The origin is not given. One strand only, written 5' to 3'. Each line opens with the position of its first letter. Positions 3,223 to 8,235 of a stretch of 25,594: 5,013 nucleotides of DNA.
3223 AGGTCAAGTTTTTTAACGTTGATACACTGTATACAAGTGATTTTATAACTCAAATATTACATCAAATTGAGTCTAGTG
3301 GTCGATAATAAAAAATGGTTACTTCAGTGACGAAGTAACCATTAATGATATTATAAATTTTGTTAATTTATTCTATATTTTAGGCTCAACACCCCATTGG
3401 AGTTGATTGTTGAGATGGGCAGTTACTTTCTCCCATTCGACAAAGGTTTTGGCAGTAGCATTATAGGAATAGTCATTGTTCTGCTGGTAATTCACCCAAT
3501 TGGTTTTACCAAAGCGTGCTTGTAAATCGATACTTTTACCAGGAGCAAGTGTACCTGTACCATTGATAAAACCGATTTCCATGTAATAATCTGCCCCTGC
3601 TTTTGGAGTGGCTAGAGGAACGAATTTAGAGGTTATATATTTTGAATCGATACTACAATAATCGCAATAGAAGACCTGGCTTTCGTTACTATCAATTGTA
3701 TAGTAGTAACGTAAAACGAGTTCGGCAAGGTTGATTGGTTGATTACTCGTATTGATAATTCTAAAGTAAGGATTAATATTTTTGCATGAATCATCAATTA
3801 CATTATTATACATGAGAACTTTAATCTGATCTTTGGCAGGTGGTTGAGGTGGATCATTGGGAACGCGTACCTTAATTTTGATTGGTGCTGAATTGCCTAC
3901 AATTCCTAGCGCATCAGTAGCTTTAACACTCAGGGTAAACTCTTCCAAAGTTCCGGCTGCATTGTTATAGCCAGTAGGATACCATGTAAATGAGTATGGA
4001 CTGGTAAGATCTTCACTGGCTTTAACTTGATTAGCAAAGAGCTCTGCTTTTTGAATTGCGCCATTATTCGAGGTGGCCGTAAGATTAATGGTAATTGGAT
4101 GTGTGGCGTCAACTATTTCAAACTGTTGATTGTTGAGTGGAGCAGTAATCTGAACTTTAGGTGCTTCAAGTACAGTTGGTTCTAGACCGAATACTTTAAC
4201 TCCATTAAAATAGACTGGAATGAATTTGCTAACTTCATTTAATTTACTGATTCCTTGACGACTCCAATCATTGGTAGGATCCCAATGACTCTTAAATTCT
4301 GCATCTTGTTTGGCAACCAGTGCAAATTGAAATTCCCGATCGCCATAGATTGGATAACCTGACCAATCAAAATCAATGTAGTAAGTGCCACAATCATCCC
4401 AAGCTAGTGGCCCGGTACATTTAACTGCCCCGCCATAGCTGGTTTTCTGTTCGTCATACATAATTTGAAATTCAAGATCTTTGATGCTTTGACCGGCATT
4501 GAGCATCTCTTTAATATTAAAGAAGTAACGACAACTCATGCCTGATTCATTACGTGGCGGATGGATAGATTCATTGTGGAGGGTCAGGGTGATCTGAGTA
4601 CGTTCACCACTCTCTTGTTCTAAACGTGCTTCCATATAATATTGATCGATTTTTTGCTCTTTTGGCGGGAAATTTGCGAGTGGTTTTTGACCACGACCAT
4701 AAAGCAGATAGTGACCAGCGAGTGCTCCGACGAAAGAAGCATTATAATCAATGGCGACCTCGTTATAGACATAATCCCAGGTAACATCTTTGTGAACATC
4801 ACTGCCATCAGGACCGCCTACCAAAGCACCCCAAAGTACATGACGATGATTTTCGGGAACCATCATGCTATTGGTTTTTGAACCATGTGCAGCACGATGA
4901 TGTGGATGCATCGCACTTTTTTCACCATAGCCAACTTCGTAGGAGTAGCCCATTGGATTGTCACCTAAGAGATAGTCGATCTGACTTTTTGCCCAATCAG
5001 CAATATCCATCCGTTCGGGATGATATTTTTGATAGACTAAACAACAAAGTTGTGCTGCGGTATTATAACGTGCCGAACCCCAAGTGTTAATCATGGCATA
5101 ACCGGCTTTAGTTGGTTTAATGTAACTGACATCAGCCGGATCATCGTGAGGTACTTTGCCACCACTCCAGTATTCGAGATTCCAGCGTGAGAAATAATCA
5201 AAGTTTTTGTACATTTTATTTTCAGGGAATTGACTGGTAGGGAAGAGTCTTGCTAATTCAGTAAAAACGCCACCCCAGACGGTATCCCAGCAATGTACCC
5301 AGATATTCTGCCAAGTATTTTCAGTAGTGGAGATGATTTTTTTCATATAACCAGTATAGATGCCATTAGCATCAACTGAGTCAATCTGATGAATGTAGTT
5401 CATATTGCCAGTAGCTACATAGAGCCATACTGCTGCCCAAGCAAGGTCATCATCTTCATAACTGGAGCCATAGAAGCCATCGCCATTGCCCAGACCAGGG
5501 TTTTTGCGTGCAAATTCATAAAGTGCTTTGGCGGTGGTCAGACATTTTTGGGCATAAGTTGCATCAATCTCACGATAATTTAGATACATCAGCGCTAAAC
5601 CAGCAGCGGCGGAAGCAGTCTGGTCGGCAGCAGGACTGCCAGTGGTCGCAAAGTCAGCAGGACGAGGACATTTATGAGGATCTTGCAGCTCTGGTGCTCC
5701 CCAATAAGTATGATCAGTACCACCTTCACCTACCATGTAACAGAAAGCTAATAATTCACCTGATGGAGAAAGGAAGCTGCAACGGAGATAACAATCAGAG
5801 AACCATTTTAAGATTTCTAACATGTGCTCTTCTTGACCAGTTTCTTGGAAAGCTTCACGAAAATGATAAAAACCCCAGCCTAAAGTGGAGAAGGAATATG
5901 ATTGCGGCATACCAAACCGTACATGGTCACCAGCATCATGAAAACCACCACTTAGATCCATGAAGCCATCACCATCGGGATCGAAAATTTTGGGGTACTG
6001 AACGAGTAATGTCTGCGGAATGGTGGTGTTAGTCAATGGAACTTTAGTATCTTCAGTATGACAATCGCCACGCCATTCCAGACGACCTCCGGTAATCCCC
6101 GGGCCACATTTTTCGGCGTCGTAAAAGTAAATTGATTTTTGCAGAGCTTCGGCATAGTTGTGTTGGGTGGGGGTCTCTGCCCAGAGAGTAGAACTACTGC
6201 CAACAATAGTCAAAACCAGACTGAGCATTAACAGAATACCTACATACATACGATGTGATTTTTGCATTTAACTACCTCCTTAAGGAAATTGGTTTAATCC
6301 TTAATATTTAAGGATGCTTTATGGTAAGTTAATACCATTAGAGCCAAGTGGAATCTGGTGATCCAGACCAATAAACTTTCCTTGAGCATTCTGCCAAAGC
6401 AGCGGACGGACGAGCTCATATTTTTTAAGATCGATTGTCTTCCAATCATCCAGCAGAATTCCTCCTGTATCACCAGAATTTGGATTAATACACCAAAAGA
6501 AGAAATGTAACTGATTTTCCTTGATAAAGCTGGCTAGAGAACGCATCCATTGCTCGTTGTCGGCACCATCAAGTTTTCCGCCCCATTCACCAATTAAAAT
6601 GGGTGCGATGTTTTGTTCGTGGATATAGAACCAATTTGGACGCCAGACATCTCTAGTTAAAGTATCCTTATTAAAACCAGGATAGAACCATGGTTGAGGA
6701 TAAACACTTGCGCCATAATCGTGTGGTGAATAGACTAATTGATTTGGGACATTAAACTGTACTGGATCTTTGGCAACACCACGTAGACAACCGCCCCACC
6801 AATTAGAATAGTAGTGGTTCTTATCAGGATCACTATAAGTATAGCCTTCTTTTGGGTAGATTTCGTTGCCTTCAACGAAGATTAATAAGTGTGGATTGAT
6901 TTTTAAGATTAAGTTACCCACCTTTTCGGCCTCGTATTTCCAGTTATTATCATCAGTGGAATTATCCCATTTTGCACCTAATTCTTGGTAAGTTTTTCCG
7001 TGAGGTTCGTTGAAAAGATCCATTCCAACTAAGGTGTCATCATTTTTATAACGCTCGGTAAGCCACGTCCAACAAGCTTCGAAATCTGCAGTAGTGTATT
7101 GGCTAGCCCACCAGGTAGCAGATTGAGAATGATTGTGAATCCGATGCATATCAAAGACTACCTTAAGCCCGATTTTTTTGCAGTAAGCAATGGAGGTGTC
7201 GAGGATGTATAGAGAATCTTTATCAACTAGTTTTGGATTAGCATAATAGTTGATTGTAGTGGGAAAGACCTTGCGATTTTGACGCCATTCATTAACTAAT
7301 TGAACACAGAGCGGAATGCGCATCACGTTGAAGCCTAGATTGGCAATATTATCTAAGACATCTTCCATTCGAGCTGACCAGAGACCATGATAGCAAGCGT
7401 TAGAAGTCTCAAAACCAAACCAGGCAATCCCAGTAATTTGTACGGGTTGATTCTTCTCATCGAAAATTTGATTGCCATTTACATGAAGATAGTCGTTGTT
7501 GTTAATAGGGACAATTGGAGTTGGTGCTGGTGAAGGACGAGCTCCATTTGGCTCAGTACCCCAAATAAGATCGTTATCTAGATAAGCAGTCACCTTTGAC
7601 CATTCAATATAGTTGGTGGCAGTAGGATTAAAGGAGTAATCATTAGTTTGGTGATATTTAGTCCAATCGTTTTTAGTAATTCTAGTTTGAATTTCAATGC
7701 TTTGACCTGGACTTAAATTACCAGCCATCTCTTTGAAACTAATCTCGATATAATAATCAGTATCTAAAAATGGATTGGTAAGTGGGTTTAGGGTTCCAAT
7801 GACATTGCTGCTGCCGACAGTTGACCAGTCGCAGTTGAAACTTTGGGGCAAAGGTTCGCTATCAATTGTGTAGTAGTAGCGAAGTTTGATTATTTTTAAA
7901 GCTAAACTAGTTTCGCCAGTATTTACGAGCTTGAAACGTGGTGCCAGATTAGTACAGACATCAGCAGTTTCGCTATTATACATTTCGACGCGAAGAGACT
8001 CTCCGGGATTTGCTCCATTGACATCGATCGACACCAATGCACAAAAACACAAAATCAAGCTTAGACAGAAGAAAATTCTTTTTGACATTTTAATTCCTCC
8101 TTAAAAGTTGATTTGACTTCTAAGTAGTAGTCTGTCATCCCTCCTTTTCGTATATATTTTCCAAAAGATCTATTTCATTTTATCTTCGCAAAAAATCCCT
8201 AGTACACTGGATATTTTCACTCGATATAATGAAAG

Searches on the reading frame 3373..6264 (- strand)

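Call 58: search_protein_families(library=pfam, proteins=[window:3373-6264:-], max_evalue=0.001)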
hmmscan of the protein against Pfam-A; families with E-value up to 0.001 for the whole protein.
window:3373-6264:- (963 aa): 3 families
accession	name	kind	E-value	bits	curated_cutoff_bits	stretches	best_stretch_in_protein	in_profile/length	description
PF00759.25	Glyco_hydro_9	-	8.4e-126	421.3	27.7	1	37-515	1-444/444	Glycosyl hydrolase family 9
PF00942.24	CBM_3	-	6.7e-33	113.4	22.4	2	818-897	3-83/83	Cellulose binding domain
PF17957.7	Big_7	-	2.8e-12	47.6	24.1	1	702-773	1-68/70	Bacterial Ig domain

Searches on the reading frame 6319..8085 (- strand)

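Call 58: search_protein_families(library=pfam, proteins=[window:6319-8085:-], max_evalue=0.001)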
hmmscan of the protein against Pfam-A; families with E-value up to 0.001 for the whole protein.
window:6319-8085:- (588 aa): 2 families
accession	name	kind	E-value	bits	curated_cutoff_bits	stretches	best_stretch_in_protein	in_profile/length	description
PF00150.24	Cellulase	-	2.1e-49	168.9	23.5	1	209-537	2-272/272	Cellulase (glycosyl hydrolase family 5)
PF00942.24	CBM_3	-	1.4e-17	64.3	22.4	1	33-115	1-83/83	Cellulose binding domain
